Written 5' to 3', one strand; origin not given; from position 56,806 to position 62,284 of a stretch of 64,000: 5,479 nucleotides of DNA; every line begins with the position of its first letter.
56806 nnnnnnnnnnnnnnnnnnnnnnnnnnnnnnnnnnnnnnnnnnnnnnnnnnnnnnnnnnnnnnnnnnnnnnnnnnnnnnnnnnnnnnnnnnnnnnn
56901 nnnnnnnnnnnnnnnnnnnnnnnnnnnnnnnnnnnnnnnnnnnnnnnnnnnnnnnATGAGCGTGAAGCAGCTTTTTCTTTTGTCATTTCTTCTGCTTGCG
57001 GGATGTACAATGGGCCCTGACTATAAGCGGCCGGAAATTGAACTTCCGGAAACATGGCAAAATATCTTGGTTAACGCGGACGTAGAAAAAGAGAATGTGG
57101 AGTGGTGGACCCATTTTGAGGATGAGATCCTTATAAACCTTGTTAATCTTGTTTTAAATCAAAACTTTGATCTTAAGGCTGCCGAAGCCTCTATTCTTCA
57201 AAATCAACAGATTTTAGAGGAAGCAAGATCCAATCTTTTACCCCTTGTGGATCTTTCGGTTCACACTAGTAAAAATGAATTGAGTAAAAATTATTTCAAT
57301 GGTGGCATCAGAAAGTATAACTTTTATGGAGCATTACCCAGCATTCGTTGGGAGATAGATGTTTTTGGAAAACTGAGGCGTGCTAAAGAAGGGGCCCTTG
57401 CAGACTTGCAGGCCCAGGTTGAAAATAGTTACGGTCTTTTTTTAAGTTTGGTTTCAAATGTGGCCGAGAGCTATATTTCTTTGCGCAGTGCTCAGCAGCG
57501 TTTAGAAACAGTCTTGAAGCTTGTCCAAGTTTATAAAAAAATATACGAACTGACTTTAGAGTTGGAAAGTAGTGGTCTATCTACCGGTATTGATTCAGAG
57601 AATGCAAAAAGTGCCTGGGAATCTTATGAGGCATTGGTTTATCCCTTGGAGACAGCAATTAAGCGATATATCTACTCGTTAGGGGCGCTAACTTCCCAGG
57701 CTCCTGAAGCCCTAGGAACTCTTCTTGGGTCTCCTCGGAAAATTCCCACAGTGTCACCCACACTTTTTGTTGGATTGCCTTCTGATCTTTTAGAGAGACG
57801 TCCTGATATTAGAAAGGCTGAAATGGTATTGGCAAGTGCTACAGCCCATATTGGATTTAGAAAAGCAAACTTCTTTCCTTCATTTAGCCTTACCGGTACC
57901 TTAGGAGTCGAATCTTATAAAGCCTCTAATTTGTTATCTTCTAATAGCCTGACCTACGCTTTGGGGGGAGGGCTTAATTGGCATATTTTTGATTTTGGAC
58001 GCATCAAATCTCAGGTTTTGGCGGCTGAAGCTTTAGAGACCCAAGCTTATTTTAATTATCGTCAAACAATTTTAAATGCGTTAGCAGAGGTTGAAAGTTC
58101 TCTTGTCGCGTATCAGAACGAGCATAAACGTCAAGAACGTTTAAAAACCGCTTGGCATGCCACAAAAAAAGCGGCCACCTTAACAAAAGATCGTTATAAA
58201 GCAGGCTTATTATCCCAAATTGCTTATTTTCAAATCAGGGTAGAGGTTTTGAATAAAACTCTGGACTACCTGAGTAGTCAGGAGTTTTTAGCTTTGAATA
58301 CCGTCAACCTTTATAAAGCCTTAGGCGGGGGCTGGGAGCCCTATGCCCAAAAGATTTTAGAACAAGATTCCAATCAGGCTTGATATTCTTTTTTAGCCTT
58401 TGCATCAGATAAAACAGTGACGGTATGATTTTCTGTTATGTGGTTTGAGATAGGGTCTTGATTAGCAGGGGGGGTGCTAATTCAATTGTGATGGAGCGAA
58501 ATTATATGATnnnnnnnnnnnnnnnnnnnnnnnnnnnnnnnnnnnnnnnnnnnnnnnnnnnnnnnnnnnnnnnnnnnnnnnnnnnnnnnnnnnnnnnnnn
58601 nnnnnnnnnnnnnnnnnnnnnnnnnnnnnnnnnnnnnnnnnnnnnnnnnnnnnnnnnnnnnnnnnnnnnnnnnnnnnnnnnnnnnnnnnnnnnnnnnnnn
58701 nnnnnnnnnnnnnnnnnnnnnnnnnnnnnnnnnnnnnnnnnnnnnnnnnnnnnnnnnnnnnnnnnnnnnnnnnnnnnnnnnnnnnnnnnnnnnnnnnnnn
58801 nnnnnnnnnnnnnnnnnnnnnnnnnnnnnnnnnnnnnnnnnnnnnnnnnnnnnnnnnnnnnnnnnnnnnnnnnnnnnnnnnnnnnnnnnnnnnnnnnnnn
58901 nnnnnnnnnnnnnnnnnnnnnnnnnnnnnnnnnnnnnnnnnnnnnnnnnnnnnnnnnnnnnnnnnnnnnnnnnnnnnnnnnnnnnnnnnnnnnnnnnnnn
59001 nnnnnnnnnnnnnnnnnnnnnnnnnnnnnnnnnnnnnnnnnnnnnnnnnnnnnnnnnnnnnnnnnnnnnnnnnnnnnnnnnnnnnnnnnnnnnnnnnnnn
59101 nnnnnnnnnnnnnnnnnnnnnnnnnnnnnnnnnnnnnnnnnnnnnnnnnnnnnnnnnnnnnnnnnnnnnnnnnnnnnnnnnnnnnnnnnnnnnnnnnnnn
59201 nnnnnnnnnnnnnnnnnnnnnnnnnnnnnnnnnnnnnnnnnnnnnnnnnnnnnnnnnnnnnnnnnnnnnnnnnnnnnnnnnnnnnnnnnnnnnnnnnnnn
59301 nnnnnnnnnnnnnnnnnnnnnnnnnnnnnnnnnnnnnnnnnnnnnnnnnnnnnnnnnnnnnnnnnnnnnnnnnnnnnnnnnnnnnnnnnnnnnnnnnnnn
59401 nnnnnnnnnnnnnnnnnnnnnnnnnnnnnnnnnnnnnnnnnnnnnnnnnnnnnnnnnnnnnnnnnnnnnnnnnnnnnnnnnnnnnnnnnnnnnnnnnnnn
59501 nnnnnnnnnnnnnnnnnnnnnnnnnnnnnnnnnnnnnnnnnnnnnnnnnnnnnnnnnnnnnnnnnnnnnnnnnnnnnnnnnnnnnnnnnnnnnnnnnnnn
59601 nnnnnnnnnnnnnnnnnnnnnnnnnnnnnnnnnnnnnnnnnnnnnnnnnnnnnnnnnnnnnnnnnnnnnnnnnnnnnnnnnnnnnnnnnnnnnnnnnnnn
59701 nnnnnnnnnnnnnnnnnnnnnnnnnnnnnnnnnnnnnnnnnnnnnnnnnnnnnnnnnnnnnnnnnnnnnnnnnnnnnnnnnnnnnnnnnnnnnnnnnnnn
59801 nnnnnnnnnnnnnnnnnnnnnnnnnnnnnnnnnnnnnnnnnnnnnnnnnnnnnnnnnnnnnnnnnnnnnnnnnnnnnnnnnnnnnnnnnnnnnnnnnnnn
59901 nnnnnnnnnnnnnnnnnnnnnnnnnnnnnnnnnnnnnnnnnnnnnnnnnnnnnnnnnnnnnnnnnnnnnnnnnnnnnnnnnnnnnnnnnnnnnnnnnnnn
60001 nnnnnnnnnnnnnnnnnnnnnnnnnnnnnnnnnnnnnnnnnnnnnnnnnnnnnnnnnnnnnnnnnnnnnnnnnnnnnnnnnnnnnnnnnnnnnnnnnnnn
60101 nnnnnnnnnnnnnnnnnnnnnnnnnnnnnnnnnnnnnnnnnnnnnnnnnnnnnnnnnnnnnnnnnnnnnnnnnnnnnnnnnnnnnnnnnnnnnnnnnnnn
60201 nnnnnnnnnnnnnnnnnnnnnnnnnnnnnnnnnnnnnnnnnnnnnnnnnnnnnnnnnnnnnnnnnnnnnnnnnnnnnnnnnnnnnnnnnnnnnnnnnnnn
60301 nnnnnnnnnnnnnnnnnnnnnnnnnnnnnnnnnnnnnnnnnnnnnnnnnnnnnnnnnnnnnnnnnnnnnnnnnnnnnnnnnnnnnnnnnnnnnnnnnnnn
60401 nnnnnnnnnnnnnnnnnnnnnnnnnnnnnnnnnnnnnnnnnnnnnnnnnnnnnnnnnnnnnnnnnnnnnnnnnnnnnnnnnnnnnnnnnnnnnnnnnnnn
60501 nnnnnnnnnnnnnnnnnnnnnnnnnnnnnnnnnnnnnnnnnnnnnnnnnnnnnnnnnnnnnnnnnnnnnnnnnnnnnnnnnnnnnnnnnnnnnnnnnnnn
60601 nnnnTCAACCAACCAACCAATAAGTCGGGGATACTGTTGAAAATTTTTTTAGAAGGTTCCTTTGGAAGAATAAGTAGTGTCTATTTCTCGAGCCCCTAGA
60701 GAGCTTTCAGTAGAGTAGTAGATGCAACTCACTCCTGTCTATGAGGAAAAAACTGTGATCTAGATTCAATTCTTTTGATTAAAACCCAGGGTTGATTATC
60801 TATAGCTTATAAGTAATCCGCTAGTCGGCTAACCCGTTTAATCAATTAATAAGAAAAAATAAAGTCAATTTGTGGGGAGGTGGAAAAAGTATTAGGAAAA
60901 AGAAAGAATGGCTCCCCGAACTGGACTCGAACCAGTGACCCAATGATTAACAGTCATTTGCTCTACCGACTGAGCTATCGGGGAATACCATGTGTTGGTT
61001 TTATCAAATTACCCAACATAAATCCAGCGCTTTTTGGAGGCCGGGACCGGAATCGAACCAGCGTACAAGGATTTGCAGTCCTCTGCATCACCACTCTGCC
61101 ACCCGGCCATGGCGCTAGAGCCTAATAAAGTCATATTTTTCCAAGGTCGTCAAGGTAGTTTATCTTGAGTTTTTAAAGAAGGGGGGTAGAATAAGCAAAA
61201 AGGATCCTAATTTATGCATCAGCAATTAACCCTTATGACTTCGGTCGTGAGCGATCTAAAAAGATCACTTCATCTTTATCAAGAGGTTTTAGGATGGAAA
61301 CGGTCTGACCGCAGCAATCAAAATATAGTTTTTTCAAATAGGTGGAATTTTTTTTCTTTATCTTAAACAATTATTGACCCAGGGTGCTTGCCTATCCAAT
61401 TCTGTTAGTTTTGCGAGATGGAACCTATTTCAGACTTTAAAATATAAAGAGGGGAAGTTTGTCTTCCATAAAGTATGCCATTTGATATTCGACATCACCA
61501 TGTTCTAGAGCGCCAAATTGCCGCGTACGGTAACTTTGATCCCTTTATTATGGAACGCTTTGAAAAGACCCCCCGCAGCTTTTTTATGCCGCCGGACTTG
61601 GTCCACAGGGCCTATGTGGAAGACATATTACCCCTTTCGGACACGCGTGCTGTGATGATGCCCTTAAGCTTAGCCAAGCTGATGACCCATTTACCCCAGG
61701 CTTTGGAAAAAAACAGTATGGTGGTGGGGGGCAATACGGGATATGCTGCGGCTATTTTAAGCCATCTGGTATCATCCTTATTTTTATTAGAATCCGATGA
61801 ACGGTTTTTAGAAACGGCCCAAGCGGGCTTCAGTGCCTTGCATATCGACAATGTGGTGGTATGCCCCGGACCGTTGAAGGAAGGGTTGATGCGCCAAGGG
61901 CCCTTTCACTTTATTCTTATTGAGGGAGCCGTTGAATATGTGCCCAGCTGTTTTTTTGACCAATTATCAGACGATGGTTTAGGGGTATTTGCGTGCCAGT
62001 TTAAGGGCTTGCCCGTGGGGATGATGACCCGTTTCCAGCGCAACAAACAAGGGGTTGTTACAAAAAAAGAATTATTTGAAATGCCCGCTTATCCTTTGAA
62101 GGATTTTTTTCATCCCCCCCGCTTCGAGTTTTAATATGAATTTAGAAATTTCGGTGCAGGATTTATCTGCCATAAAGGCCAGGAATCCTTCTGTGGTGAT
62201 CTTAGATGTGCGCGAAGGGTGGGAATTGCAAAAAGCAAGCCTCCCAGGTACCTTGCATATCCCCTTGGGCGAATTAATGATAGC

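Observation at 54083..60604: Translationally coupled four-gene tripartite ABC exporter followed by a secreted 697-aa degenerate-repeat protein, next to two tRNAs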

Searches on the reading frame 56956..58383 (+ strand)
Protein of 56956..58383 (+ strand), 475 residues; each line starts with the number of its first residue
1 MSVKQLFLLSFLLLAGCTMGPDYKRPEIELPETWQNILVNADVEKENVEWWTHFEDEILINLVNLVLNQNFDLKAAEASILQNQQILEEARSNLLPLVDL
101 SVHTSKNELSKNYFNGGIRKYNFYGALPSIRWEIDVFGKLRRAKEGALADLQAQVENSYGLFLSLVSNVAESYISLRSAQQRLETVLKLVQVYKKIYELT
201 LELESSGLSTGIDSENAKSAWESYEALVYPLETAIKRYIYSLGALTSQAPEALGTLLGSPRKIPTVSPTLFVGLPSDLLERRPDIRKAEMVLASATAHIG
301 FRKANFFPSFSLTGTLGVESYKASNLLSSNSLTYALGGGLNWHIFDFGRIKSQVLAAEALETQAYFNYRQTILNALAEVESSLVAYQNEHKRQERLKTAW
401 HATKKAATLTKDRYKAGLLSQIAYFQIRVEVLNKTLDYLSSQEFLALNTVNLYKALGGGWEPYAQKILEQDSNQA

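Call 4: search_protein_families(library=pfam, proteins=[window:56956-58383:+], max_evalue=0.01)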
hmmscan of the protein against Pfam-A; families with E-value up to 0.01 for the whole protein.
window:56956-58383:+ (475 aa): 1 family
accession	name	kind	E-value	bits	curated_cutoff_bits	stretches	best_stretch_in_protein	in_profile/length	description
PF02321.23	OEP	-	1.4e-36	126.5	22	2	277-457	7-187/187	Outer membrane efflux protein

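Call 5: search_protein_families(library=ncbifam, proteins=[window:56956-58383:+], max_evalue=0.01)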
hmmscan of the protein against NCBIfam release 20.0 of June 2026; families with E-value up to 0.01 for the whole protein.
window:56956-58383:+ (475 aa): 9 families
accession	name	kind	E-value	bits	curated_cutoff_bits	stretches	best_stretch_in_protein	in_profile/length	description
TIGR01845.1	outer_NodT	subfamily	1.9e-94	317.1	210.05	1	9-459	2-460/460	efflux transporter outer membrane subunit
NF033143.1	efflux_OM_AdeK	equivalog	8.3e-47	160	900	1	50-466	55-468/480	multidrug efflux RND transporter AdeIJK outer membrane channel subunit AdeK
NF007347.1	PRK09837.1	subfamily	1.4e-44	152.8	598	1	2-460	3-459/461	Cu(I)/Ag(I) efflux RND transporter outer membrane protein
NF033142.1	efflux_OM_AdeC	exception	1.3e-38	132.9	975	1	54-459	59-461/465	multidrug efflux RND transporter AdeABC outer membrane channel subunit AdeC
NF007390.0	PRK09915.1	equivalog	1.7e-30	106.2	597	1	7-462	14-481/488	MdtP family multidrug efflux transporter outer membrane subunit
NF008524.1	PRK11459.1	equivalog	4.4e-27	95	650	1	11-460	16-476/478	multidrug resistance outer membrane protein MdtQ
NF047721.1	ToxDrgExpTdeA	equivalog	1e-25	90.6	550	1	20-421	24-414/455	toxin/drug exporter TdeA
TIGR01844.1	type_I_sec_TolC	subfamily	3.9e-21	75.5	225.15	1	59-457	5-398/414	TolC family outer membrane protein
NF052390.1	efflux_OMP_AbuO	equivalog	3e-07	29.5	700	1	301-457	275-431/447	multidrug efflux outer membrane protein AbuO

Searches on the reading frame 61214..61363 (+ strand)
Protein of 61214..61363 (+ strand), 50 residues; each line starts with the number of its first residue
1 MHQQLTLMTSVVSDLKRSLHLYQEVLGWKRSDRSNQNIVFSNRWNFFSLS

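Call 79: search_protein_families(library=pfam, proteins=[window:61214-61363:+], max_evalue=0.1)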
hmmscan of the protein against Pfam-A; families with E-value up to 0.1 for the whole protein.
seq(50 aa): 2 families
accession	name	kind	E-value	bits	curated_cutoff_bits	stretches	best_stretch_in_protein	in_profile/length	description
PF00903.31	Glyoxalase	-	0.00057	20.7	20.6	1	10-35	7-32/121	Glyoxalase/Bleomycin resistance protein/Dioxygenase superfamily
PF22677.2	Ble-like_N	-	0.0022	18.2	24.5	1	11-31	8-28/41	Bleomycin resistance protein-like N-terminal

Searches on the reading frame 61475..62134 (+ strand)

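Call 4: search_protein_families(library=pfam, proteins=[window:61475-62134:+], max_evalue=0.01)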
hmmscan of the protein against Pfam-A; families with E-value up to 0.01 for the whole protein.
window:61475-62134:+ (219 aa): 1 family
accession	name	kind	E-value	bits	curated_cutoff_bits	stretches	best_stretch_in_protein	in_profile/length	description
PF01135.25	PCMT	-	6.3e-17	62.5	20.3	1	14-200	9-197/210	Protein-L-isoaspartate(D-aspartate) O-methyltransferase (PCMT)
